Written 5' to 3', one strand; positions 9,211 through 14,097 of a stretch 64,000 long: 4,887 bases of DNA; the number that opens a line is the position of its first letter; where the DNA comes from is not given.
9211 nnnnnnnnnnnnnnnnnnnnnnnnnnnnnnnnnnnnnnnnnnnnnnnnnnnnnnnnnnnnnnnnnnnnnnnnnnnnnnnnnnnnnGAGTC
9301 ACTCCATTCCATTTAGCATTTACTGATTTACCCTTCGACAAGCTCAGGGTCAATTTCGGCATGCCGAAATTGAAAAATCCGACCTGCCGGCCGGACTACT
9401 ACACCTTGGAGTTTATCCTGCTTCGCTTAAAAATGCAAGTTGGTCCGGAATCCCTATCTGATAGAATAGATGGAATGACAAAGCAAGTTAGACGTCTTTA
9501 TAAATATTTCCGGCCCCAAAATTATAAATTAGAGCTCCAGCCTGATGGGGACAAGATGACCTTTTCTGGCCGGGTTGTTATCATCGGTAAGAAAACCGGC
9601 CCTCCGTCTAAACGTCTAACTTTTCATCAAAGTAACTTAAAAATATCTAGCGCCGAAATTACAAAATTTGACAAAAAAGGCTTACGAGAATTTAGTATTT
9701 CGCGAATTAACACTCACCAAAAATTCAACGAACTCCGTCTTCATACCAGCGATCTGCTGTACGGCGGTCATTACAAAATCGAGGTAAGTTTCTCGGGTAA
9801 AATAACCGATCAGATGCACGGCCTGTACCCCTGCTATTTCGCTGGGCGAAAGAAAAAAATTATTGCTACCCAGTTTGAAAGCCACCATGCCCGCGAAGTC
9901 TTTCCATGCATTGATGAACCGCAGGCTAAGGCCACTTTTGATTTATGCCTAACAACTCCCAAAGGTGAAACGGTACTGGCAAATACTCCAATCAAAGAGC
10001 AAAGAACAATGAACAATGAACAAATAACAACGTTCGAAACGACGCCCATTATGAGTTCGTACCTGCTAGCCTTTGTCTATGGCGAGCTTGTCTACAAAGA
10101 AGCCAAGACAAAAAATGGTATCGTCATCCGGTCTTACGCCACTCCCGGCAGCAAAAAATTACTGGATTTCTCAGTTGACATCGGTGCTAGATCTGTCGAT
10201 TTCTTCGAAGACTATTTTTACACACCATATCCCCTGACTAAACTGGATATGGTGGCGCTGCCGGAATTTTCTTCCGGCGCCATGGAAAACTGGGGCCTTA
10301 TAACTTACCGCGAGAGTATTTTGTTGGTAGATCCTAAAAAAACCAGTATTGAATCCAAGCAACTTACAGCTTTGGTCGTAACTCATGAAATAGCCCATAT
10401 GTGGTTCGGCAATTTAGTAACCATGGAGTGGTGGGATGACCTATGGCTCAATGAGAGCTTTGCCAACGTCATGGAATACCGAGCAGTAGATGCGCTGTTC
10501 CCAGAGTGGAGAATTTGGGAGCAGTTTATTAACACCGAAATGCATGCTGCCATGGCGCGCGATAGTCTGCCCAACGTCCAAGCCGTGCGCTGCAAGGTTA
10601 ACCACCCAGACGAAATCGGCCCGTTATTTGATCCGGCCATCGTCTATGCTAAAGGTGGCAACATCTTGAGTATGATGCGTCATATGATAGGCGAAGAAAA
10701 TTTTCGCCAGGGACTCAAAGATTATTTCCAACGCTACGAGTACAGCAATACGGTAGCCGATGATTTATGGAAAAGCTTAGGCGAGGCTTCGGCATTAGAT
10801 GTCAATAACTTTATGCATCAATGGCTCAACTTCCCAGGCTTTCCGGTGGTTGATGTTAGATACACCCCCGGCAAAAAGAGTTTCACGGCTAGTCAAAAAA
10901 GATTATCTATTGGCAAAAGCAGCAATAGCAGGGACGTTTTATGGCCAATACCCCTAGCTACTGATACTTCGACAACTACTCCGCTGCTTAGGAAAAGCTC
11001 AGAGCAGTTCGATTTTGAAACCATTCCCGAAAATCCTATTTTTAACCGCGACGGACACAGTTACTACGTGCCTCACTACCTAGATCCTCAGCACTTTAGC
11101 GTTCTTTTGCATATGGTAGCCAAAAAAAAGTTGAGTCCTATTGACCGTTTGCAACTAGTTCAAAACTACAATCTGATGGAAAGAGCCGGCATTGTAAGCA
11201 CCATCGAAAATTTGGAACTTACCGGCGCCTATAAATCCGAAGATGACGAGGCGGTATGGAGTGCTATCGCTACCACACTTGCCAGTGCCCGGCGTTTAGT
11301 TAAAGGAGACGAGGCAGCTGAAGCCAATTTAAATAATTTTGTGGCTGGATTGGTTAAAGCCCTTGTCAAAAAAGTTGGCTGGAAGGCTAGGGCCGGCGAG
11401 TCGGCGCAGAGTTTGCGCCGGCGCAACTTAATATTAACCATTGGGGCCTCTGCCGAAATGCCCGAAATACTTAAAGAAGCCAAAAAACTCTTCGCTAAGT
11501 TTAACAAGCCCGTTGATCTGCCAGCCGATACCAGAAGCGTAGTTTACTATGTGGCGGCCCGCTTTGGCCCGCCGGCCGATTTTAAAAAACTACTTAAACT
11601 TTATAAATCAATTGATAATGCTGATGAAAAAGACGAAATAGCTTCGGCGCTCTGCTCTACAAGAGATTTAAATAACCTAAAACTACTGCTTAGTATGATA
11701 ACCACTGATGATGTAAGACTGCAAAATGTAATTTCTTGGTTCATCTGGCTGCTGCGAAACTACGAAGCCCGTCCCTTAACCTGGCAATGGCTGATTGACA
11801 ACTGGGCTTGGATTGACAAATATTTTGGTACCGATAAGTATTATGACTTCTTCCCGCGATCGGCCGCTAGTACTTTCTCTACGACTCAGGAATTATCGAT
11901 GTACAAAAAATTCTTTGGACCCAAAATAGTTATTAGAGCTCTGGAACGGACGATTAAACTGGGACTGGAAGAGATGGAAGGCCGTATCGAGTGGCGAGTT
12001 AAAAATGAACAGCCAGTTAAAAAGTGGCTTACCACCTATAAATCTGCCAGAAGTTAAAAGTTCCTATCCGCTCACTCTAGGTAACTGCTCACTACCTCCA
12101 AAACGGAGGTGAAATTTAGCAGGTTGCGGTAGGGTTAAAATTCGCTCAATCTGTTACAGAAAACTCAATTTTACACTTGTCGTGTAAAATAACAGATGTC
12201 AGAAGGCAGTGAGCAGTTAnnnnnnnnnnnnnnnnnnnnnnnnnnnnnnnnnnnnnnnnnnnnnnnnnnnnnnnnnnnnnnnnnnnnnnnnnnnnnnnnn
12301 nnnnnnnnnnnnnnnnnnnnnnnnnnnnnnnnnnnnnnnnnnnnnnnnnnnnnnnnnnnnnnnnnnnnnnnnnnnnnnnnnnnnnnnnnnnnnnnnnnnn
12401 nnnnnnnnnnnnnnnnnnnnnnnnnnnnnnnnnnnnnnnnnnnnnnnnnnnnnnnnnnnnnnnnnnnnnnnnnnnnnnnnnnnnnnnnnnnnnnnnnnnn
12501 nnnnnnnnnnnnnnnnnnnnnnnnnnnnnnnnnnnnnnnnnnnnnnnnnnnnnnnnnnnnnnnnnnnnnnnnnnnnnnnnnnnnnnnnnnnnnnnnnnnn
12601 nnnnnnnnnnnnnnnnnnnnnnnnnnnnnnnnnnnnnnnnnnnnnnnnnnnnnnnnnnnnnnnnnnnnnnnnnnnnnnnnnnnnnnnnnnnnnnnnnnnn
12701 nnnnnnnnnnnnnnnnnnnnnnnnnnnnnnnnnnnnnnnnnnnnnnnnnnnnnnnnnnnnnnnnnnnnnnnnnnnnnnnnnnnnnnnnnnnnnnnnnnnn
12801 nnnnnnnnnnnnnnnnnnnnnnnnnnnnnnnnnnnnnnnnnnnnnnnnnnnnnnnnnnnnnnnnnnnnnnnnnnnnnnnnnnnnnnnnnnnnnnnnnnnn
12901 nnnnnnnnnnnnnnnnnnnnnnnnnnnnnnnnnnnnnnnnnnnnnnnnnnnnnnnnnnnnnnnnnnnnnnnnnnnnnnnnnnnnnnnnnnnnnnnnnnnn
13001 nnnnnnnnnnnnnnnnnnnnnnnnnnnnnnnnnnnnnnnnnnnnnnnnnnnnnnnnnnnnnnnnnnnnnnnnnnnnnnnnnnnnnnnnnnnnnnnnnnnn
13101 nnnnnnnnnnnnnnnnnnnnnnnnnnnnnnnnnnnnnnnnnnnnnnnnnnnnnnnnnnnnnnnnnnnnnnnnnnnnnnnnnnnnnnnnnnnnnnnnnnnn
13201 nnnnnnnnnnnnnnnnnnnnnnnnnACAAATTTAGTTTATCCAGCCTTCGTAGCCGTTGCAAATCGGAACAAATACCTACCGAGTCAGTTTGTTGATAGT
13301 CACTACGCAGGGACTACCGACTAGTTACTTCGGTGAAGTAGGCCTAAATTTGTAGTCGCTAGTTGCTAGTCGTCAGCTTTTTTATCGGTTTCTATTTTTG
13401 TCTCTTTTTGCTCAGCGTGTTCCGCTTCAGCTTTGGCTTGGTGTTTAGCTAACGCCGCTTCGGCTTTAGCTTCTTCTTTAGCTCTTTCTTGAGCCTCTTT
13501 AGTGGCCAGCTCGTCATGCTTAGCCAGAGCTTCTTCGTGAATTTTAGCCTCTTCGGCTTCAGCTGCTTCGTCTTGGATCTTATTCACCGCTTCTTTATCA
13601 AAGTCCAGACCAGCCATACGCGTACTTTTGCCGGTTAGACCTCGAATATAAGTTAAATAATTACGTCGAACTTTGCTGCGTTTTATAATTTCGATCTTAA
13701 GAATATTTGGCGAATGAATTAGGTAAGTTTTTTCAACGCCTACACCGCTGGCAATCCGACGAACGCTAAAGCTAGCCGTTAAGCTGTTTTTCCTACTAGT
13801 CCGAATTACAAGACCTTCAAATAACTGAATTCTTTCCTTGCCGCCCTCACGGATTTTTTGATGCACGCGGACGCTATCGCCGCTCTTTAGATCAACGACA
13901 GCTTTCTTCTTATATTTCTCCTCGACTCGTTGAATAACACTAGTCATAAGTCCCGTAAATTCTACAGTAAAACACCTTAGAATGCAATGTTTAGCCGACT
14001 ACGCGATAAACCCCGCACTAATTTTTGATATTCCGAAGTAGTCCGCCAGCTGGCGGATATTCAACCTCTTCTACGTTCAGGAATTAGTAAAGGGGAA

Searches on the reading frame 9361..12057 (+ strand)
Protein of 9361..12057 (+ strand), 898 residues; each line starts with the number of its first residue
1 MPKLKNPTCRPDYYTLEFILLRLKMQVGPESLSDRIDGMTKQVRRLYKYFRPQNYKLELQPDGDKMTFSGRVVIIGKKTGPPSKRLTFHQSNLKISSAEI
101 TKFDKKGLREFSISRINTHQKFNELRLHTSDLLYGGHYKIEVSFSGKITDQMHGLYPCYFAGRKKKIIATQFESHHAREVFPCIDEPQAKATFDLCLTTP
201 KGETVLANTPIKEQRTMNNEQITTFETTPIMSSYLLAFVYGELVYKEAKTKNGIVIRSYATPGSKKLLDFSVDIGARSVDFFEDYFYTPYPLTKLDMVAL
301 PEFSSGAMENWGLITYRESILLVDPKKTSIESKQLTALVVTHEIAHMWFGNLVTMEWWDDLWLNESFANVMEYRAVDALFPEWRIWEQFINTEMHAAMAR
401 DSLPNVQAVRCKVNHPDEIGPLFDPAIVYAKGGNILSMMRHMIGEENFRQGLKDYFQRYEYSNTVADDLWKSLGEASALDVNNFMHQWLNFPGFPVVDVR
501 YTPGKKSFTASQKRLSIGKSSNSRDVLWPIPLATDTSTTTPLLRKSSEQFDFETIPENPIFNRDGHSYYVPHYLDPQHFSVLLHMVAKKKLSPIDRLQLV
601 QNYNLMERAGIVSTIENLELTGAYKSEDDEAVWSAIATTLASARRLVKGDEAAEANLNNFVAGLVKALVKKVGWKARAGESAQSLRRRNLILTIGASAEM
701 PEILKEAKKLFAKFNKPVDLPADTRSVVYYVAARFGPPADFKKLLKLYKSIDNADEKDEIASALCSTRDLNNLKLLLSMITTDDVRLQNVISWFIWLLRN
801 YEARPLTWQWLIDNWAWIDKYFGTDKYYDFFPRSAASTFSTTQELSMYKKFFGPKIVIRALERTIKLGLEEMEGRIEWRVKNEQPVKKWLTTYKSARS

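Call 52: search_protein_families(library=pfam, proteins=[window:9361-12057:+])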
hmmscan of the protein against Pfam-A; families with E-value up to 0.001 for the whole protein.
window:9361-12057:+ (898 aa): 3 families
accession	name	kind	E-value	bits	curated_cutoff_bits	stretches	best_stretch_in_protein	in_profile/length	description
PF01433.26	Peptidase_M1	-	1.3e-84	283.6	27.7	1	270-488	1-218/218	Peptidase family M1 domain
PF11838.14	ERAP1_C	-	5.6e-62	210.4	38.2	1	560-873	3-317/318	ERAP1-like C-terminal domain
PF17900.6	Peptidase_M1_N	-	1.2e-43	149.8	25.8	1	52-235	2-186/186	Peptidase M1 N-terminal domain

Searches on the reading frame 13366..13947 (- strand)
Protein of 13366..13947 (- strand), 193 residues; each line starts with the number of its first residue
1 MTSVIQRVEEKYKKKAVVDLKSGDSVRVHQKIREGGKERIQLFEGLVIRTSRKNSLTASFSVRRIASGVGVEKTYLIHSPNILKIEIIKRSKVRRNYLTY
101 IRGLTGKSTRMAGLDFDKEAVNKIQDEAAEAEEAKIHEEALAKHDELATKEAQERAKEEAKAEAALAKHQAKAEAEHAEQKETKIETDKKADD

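Call 84: search_protein_families(library=pfam, proteins=[window:13366-13947:-], max_evalue=1e-8)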
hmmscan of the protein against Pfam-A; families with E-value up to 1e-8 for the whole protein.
window:13366-13947:- (193 aa): 1 family
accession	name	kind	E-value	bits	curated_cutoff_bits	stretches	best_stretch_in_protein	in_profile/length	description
PF01245.26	Ribosomal_L19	-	1.8e-34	118.4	22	1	4-111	2-108/111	Ribosomal protein L19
